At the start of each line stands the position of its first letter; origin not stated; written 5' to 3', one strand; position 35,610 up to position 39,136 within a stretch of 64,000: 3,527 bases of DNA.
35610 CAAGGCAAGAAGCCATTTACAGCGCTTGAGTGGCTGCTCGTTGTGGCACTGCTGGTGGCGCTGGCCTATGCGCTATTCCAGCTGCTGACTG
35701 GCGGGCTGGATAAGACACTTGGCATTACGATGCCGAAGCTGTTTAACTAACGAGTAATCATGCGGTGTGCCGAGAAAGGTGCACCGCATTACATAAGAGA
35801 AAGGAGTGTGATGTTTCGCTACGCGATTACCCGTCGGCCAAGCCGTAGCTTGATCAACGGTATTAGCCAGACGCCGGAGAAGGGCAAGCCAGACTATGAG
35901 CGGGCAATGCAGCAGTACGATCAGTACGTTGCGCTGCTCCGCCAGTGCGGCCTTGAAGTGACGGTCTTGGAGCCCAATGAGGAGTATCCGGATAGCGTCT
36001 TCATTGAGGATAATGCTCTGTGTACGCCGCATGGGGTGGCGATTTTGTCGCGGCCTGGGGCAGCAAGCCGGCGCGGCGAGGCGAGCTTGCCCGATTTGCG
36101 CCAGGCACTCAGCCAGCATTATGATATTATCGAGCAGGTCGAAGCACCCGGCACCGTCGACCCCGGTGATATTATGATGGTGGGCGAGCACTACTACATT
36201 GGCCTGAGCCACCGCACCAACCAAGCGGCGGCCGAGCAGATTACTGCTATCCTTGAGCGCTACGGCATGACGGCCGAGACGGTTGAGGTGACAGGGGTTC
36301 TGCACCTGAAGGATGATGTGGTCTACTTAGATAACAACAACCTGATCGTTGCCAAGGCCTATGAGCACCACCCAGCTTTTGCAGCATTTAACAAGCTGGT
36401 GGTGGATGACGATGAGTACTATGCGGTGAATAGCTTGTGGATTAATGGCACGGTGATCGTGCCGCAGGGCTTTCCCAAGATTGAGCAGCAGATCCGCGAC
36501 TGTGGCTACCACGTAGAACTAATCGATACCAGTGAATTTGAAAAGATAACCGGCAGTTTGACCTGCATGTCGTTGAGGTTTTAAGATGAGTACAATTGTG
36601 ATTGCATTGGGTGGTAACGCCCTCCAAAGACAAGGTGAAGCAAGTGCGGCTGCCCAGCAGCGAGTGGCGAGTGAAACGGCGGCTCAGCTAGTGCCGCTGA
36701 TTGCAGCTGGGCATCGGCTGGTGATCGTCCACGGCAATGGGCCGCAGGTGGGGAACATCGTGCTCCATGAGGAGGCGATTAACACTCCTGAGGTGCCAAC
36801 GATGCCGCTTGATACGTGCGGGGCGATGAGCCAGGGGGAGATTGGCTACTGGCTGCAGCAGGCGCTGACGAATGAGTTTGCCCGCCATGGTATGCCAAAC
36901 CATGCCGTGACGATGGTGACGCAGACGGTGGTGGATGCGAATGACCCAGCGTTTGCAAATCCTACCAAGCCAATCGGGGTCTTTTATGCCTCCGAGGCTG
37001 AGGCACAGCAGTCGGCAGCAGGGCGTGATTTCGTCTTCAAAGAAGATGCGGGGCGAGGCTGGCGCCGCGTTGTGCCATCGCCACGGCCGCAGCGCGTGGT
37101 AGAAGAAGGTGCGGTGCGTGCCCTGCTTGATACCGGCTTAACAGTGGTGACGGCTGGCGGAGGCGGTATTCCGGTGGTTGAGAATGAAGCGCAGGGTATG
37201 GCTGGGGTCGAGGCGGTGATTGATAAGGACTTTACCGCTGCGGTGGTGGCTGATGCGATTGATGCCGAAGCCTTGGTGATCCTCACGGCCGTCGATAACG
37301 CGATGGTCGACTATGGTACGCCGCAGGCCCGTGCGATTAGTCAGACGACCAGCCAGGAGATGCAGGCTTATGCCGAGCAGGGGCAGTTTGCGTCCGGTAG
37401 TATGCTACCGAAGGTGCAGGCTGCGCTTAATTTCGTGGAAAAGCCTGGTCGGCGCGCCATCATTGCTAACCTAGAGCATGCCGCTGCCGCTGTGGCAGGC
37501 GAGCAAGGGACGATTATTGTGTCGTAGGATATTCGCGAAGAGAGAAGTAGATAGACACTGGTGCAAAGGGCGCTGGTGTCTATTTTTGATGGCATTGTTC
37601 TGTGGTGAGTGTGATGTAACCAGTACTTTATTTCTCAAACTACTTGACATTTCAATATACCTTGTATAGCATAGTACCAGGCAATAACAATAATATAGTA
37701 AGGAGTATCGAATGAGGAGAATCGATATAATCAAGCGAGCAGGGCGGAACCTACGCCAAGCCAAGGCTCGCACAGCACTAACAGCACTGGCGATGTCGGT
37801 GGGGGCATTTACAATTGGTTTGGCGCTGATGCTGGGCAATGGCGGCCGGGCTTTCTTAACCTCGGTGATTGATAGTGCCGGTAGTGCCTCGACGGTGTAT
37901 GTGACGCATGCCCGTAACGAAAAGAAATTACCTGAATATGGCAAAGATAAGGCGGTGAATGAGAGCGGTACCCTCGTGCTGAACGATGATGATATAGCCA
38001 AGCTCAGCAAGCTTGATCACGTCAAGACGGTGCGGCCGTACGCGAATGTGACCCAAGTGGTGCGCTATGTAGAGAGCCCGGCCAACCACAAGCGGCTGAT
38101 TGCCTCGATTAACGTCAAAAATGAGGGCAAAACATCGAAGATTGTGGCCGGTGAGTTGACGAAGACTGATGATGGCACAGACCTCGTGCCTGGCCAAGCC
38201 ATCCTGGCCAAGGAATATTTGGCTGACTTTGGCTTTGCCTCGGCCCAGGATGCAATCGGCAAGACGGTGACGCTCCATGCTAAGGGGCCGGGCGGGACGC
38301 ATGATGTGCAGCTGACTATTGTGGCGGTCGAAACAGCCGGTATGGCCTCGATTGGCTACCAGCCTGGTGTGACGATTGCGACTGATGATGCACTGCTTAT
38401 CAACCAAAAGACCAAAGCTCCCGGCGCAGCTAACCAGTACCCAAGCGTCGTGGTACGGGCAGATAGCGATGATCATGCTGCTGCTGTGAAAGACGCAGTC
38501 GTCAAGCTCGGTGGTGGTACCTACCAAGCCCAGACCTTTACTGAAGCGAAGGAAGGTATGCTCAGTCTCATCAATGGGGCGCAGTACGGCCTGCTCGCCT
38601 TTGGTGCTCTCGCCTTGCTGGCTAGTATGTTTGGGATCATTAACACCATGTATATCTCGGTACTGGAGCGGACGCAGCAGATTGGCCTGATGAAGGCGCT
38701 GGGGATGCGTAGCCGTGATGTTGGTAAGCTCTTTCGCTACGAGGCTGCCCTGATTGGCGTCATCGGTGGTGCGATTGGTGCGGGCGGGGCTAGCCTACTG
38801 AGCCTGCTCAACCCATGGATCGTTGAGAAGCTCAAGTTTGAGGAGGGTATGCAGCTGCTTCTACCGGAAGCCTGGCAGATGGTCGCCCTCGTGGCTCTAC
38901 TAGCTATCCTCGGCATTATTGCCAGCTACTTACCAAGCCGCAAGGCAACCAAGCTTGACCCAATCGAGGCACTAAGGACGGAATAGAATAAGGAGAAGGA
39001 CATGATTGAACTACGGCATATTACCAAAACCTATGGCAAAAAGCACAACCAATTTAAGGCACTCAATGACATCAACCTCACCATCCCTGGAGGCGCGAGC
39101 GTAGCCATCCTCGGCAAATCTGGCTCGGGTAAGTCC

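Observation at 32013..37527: DDAH-family amidinohydrolase inserted between arcD and arcC in the arginine deiminase operon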

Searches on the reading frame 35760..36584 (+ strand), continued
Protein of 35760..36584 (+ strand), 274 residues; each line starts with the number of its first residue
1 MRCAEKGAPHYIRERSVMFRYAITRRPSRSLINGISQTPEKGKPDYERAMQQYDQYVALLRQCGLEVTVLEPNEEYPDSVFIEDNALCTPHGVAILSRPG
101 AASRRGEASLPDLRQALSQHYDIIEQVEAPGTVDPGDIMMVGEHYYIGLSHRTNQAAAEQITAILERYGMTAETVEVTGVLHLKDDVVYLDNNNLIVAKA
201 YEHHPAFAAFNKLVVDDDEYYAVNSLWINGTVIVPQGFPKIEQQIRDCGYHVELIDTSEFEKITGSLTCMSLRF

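Call 42: find_homologous_proteins(query=L076:8795-10120:+, max_evalue=1e-50)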
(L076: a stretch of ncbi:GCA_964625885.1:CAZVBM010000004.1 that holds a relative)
Query L076:8795-10120:+ (441 aa): 7938 proteins with E <= 1e-50 among 8000 candidates; the best 120 are listed.
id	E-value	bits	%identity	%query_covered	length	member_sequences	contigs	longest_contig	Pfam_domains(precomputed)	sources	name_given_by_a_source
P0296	1.1e-295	998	100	100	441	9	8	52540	PF01336.32,PF00152.26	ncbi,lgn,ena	-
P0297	8.3e-251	850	83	100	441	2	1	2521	PF01336.32,PF00152.26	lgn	-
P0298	3.4e-249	845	83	100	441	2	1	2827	PF01336.32,PF00152.26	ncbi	-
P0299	1.2e-241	820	80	100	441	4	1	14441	PF01336.32,PF00152.26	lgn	-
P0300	1.9e-239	813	79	100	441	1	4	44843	PF01336.32,PF00152.26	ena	-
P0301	1.3e-226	771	75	100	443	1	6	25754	PF01336.32,PF00152.26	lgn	-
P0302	2.6e-225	766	75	100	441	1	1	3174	PF01336.32,PF00152.26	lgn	-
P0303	2.4e-224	763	76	99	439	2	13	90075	PF01336.32,PF00152.26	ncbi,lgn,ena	-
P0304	5.2e-224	762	75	100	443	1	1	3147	PF01336.32,PF00152.26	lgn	-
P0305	3.0e-223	760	76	99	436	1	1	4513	PF01336.32,PF00152.26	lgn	-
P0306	1.5e-222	757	76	99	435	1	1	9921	PF01336.32,PF00152.26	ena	-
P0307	1.9e-222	757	76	99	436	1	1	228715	PF01336.32,PF00152.26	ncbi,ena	-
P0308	2.9e-222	756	76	99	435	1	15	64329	PF01336.32,PF00152.26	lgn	-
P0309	1.1e-221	754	75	99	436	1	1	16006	PF01336.32,PF00152.26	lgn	-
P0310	3.8e-221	753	75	99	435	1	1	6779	PF01336.32,PF00152.26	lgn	-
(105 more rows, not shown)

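Call 53: find_encoding_contigs(protein=P0048, flank=5000, max_places=1)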
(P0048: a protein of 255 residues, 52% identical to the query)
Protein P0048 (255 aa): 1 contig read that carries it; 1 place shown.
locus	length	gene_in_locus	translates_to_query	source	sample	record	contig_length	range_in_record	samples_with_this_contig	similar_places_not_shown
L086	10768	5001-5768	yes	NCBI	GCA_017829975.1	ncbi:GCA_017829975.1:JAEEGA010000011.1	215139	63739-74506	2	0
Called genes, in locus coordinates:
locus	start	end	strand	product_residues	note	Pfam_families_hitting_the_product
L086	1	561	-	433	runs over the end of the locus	PF02378:PTS_EIIC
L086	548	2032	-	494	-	PF00232:Glyco_hydro_1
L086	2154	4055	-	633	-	PF08279:HTH_11, PF00874:PRD (faint), PF00359:PTS_EIIA_2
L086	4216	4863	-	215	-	PF00392:GntR, PF07729:FCD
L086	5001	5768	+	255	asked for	PF19420:DDAH_eukar, PF02274:ADI (weak)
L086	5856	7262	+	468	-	PF00324:AA_permease, PF13520:AA_permease_2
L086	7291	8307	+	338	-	PF02729:OTCace_N, PF00185:OTCace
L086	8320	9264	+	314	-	PF00696:AA_kinase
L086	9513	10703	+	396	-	PF01996:F420_ligase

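Call 54: find_encoding_contigs(protein=P0046, flank=5000, max_places=1)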
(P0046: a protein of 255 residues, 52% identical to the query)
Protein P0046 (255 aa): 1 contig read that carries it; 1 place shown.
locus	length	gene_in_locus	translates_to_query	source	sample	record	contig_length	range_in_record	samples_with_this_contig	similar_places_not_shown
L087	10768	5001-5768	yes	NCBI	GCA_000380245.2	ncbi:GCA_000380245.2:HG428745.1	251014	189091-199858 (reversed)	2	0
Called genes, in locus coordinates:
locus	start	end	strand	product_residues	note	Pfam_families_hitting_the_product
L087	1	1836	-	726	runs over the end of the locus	PF03176:MMPL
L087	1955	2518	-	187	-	PF00440:TetR_N, PF17932:TetR_C_24 (weak)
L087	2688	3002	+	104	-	-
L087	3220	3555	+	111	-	PF00893:Multi_Drug_Res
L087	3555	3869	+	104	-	PF00893:Multi_Drug_Res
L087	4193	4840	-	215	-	PF00392:GntR, PF07729:FCD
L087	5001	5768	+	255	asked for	PF02274:ADI (faint), PF19420:DDAH_eukar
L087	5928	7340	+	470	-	PF00324:AA_permease, PF13520:AA_permease_2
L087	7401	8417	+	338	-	PF02729:OTCace_N, PF00185:OTCace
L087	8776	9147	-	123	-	PF10057:MpsC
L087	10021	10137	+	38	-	-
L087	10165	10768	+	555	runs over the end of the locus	PF03814:KdpA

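Call 55: find_encoding_contigs(protein=P0115, flank=5000, max_places=1)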
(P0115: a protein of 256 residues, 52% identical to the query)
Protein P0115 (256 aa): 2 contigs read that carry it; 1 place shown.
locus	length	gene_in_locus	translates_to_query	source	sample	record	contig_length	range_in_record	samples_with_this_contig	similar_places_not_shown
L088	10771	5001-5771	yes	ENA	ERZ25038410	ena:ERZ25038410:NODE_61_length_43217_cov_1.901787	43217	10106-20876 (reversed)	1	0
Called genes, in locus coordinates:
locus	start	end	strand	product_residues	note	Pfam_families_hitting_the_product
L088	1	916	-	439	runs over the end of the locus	PF01270:Glyco_hydro_8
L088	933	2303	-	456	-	PF06738:ThrE, PF12821:ThrE_2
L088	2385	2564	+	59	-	-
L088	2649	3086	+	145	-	-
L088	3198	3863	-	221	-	PF04445:SAM_MT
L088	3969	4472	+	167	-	PF02870:Methyltransf_1N, PF01035:DNA_binding_1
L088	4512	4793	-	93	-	PF13127:DUF3955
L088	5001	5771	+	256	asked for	PF19420:DDAH_eukar, PF02274:ADI (faint)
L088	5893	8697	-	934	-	PF00497:SBP_bac_3, PF00512:HisKA, PF02518:HATPase_c, PF00072:Response_reg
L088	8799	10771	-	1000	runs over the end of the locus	-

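Call 56: search_protein_families(library=ncbifam, proteins=[L086:5001-5768:+, L086:5856-7262:+, L086:7291-8307:+, L086:8320-9264:+, L076:4042-4827:+, L076:6001-6774:+, L076:2237-3970:+, L080:4365-5144:+], max_evalue=1e-20)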
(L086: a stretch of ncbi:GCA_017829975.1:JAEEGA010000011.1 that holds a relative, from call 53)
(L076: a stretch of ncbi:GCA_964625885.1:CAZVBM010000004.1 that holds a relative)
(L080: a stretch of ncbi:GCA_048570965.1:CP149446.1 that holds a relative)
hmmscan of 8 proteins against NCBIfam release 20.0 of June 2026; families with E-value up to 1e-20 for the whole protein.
L086:5001-5768:+ (255 aa): 2 families
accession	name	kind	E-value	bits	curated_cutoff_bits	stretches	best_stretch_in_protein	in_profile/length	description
NF045658.1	DiMArgaseDdah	equivalog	1.2e-126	421.7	450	1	1-255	1-254/254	dimethylargininase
NF045660.1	DiMthArgaseDdahStm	equivalog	2e-54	185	340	1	5-254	2-248/249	dimethylargininase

L086:5856-7262:+ (468 aa): 8 families
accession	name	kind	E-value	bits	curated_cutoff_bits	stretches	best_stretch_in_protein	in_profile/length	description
TIGR03810.1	arg_ornith_anti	equivalog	3.3e-174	580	591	1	6-466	1-461/468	arginine-ornithine antiporter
TIGR00905.1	2A0302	subfamily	2.4e-155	517.9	409.05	1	2-467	2-467/473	basic amino acid/polyamine antiporter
NF040512.1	histam_anti_2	exception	5.8e-94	315.4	725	1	5-460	2-470/477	histidine-histamine antiporter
NF007929.0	PRK10644.1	equivalog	4.9e-41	140.9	574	1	3-424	5-419/445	arginine/agmatine antiporter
NF007938.0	PRK10655.1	equivalog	2.3e-31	109.5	409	1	2-441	2-433/438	putrescine-ornithine antiporter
TIGR04298.1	his_histam_anti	equivalog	2.6e-29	102.7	750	1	8-426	2-418/429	histidine-histamine antiporter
TIGR00909.1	2A0306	subfamily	7.3e-27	94.3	556.8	1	6-412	3-400/429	amino acid transporter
NF007754.0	PRK10435.1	equivalog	3.6e-25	88.9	585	1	3-386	2-380/443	cadaverine/lysine antiporter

L086:7291-8307:+ (338 aa): 13 families
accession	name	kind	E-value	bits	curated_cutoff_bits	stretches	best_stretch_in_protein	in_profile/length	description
NF003286.0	PRK04284.1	subfamily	1.1e-141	471.8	515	1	7-332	5-332/332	ornithine carbamoyltransferase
TIGR00658.1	orni_carb_tr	equivalog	3.4e-122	407.4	280.85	1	10-330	2-303/304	ornithine carbamoyltransferase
NF009213.0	PRK12562.1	subfamily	4.9e-117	391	559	1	6-331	4-333/334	ornithine carbamoyltransferase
NF002470.0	PRK01713.1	equivalog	1.6e-113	379.5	545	1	16-330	15-333/334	ornithine carbamoyltransferase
NF001986.0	PRK00779.1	subfamily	4.2e-98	328.3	306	1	7-283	4-274/307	ornithine carbamoyltransferase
NF011380.0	PRK14805.1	equivalog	1.4e-81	273.9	421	1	9-330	2-300/302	ornithine carbamoyltransferase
TIGR04384.1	putr_carbamoyl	exception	2.6e-74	250.3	500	1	11-329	2-306/330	putrescine carbamoyltransferase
NF011379.0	PRK14804.1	equivalog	5e-39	134.3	373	1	7-328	5-307/311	ornithine carbamoyltransferase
NF002032.1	PRK00856.1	equivalog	1.7e-36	125.9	263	1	10-283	2-267/297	aspartate carbamoyltransferase catalytic subunit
TIGR00670.1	asp_carb_tr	equivalog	3.3e-36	124.9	236.95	1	11-283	3-273/304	aspartate carbamoyltransferase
NF003384.0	PRK04523.1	equivalog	3.9e-35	121.5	288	1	9-329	4-332/336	N-acetylornithine carbamoyltransferase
NF006046.0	PRK08192.1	equivalog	1.1e-24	87.3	512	1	5-278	3-279/339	aspartate carbamoyltransferase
NF008853.0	PRK11891.1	equivalog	2.6e-23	82.3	560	1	5-276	84-358/430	aspartate carbamoyltransferase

L086:8320-9264:+ (314 aa): 4 families
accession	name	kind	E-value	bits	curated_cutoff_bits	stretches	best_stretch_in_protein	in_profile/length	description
TIGR00746.1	arcC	equivalog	1.2e-122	408.8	358.25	1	5-312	2-308/309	carbamate kinase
NF009007.0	PRK12352.1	subfamily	6.9e-104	347.1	266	1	3-312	2-314/316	carbamate kinase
NF009008.0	PRK12354.1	subfamily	1.1e-93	313.7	361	1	5-313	2-300/308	carbamate kinase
NF006926.0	PRK09411.1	equivalog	2.5e-65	220.6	416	1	4-312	2-296/297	carbamate kinase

L076:4042-4827:+ (261 aa): 2 families
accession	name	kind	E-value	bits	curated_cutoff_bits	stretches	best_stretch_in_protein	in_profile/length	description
NF045658.1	DiMArgaseDdah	equivalog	3.2e-101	338.4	450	1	5-261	2-254/254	dimethylargininase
NF045660.1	DiMthArgaseDdahStm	equivalog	2.2e-46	158.7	340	1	8-260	2-248/249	dimethylargininase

L076:6001-6774:+ (257 aa): 2 families
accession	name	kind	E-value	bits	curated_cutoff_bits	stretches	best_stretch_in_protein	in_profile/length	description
NF045658.1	DiMArgaseDdah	equivalog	1.3e-95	320.1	450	1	1-257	1-254/254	dimethylargininase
NF045660.1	DiMthArgaseDdahStm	equivalog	1.1e-52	179.4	340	1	5-256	2-248/249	dimethylargininase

L076:2237-3970:+ (577 aa): 1 family
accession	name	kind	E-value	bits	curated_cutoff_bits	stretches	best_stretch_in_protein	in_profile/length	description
NF008611.1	PRK11588.1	equivalog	1.3e-63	215.4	500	2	102-345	40-286/492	putative basic amino acid antiporter YfcC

L080:4365-5144:+ (259 aa): 2 families
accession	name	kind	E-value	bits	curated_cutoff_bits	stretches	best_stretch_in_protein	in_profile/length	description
NF045658.1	DiMArgaseDdah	equivalog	2.4e-77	260.2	450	1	4-259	2-254/254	dimethylargininase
NF045660.1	DiMthArgaseDdahStm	equivalog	1.3e-51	175.8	340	1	7-258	2-248/249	dimethylargininase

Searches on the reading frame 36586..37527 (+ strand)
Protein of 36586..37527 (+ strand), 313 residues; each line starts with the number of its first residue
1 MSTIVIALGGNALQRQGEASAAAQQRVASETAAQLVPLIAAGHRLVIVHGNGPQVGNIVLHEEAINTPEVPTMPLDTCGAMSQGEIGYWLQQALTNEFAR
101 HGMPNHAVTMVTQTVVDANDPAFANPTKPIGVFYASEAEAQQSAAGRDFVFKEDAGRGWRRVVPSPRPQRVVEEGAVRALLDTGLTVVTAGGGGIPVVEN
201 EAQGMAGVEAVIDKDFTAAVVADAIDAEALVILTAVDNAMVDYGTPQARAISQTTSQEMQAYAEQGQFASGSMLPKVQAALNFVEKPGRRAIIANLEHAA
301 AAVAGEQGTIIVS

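Call 3: search_protein_families(library=pfam, proteins=[window:36586-37527:+])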
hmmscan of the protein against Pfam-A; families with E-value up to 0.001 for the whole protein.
window:36586-37527:+ (313 aa): 1 family
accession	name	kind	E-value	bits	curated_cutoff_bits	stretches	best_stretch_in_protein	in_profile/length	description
PF00696.33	AA_kinase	-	2.5e-30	106.4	24.9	1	3-295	2-234/234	Amino acid kinase family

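Call 4: search_protein_families(library=ncbifam, proteins=[window:36586-37527:+])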
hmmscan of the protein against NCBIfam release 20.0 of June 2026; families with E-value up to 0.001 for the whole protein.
window:36586-37527:+ (313 aa): 9 families
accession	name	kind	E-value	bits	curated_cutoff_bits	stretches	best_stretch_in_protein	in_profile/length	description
TIGR00746.1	arcC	equivalog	8.4e-121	402.7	358.25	1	3-312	2-308/309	carbamate kinase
NF009007.0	PRK12352.1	subfamily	1.2e-104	349.6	266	1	3-312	4-314/316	carbamate kinase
NF009008.0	PRK12354.1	subfamily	3.8e-100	335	361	1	3-312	2-299/308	carbamate kinase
NF006926.0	PRK09411.1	equivalog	9.9e-78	261.3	416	1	1-312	1-296/297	carbamate kinase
TIGR00761.1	argB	equivalog_domain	2.1e-14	53.7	151.3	1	193-293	135-231/231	acetylglutamate kinase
NF010659.0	PRK14058.1-1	equivalog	1.5e-09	37.4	223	1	182-310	139-265/267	[LysW]-aminoadipate kinase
TIGR01027.1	proB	equivalog_domain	1.6e-08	34.1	186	1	195-296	126-232/363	glutamate 5-kinase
NF010662.0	PRK14058.1-4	equivalog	6.5e-06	25.5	194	1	211-312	167-262/264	[LysW]-aminoadipate/[LysW]-glutamate kinase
TIGR02076.1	pyrH_arch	equivalog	8.8e-06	25.5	158.05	1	205-300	109-206/222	UMP kinase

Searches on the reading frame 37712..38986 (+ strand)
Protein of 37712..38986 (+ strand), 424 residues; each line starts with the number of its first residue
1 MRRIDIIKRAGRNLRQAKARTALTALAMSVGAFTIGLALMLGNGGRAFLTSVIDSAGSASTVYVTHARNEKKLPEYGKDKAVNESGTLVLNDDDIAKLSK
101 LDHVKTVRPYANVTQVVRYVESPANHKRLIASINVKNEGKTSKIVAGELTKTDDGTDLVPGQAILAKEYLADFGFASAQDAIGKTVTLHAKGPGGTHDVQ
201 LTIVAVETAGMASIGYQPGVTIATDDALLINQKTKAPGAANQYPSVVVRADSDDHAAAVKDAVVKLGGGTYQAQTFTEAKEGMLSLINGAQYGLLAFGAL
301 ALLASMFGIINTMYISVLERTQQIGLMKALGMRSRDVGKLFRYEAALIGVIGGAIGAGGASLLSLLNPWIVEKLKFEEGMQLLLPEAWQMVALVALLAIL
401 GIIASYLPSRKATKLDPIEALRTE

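Call 62: search_protein_families(library=pfam, proteins=[window:37712-38986:+], max_evalue=0.001)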
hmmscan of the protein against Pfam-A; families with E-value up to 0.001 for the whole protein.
window:37712-38986:+ (424 aa): 2 families
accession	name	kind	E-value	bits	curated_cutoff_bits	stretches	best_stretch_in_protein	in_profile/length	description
PF02687.27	FtsX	-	2.8e-19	69.8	25.5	1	296-417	2-120/120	FtsX-like permease C-terminal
PF12704.14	MacB_PCD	-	1.3e-12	48.9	27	1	21-265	1-206/207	MacB-like periplasmic core domain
